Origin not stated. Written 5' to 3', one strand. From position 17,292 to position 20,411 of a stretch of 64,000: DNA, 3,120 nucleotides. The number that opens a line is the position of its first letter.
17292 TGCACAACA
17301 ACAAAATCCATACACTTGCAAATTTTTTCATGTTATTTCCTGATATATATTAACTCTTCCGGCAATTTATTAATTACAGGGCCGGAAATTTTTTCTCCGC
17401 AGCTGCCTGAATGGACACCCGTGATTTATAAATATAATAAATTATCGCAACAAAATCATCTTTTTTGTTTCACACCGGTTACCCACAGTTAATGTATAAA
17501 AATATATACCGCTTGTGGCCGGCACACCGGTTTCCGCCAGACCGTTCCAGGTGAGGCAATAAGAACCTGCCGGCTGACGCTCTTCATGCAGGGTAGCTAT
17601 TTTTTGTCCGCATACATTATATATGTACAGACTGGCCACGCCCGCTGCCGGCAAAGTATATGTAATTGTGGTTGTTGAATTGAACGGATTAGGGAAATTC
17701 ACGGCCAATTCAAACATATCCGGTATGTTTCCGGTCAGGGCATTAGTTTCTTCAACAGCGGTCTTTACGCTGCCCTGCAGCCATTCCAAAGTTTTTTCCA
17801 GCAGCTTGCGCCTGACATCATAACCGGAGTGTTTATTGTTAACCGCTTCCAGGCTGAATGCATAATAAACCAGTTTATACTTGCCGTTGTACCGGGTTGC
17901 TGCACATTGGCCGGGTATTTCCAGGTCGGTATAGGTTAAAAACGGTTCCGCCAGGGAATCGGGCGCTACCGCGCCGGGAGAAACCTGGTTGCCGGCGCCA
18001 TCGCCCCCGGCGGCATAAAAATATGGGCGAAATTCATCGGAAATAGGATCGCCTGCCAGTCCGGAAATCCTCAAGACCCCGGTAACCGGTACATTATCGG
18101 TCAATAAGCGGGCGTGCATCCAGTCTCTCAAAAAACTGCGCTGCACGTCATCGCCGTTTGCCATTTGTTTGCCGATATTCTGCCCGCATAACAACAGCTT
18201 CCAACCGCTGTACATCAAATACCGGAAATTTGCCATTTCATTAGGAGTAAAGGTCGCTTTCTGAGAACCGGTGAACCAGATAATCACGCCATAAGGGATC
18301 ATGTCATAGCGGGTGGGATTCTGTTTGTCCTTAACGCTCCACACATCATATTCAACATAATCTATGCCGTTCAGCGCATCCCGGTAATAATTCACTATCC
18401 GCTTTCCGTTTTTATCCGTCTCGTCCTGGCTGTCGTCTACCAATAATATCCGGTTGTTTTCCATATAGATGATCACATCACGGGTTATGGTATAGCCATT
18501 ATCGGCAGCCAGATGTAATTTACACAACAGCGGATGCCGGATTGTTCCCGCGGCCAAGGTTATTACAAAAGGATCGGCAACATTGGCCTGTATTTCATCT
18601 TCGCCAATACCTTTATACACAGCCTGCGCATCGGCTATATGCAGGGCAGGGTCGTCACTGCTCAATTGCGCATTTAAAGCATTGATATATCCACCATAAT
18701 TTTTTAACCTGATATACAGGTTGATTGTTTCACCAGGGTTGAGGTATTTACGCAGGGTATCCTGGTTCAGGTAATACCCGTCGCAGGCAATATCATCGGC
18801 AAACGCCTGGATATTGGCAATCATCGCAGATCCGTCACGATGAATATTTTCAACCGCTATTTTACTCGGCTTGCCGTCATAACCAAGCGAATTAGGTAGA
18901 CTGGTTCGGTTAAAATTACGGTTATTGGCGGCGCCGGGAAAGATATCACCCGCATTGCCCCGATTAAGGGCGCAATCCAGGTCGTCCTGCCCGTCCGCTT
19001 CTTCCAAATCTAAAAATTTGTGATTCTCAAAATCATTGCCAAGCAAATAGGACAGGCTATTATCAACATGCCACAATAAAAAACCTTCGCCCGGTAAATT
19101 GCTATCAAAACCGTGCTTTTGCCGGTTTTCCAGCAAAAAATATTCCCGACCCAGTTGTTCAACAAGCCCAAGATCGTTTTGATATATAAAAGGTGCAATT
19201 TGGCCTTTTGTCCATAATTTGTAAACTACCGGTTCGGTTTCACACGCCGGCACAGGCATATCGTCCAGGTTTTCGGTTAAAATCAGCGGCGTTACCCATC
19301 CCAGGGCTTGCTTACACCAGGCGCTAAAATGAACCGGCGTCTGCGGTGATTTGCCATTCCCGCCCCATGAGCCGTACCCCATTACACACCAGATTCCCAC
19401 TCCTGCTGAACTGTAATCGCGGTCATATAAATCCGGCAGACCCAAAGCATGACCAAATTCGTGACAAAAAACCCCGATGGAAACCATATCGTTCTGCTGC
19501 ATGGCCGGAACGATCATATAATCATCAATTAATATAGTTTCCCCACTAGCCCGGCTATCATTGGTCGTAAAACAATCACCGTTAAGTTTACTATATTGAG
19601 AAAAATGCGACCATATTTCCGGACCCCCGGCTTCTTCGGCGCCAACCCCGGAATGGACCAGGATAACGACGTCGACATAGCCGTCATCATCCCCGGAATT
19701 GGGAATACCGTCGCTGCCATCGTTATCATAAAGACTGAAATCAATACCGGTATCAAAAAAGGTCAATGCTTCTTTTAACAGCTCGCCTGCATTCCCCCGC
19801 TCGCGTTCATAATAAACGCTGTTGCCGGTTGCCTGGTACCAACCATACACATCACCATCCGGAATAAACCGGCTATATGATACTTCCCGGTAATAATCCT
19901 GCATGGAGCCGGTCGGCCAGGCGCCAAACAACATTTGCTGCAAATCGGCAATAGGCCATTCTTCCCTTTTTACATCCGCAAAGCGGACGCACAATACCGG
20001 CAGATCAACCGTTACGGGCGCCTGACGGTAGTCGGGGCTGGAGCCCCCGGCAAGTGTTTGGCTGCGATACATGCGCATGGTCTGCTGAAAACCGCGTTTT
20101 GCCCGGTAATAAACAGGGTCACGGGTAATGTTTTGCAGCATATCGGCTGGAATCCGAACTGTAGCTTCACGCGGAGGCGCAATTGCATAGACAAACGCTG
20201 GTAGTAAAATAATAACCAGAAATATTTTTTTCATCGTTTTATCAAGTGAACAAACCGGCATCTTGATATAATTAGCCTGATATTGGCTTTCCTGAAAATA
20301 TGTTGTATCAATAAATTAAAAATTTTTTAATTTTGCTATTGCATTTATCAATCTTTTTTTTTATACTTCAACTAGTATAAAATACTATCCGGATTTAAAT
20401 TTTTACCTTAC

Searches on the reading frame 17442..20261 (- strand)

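Call 35: search_protein_families(library=pfam, proteins=[window:17442-20261:-], max_evalue=0.001)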
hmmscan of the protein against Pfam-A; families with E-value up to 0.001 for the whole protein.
window:17442-20261:- (939 aa): 4 families
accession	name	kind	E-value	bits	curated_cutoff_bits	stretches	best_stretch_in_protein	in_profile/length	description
PF05547.17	Peptidase_M6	-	1.8e-30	106.6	22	1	117-318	67-283/294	Immune inhibitor A peptidase M6, catalytic domain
PF13860.13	FlgD_ig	-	3.6e-06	27.3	27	1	864-925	12-74/79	FlgD Ig-like domain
PF18962.6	Por_Secre_tail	-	0.00045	20.9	27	0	856-936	2-74/75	Secretion system C-terminal sorting domain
PF13585.12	CHU_C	-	0.00063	20.3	27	0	875-934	28-81/86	CHU_C Type IX secretion signal domain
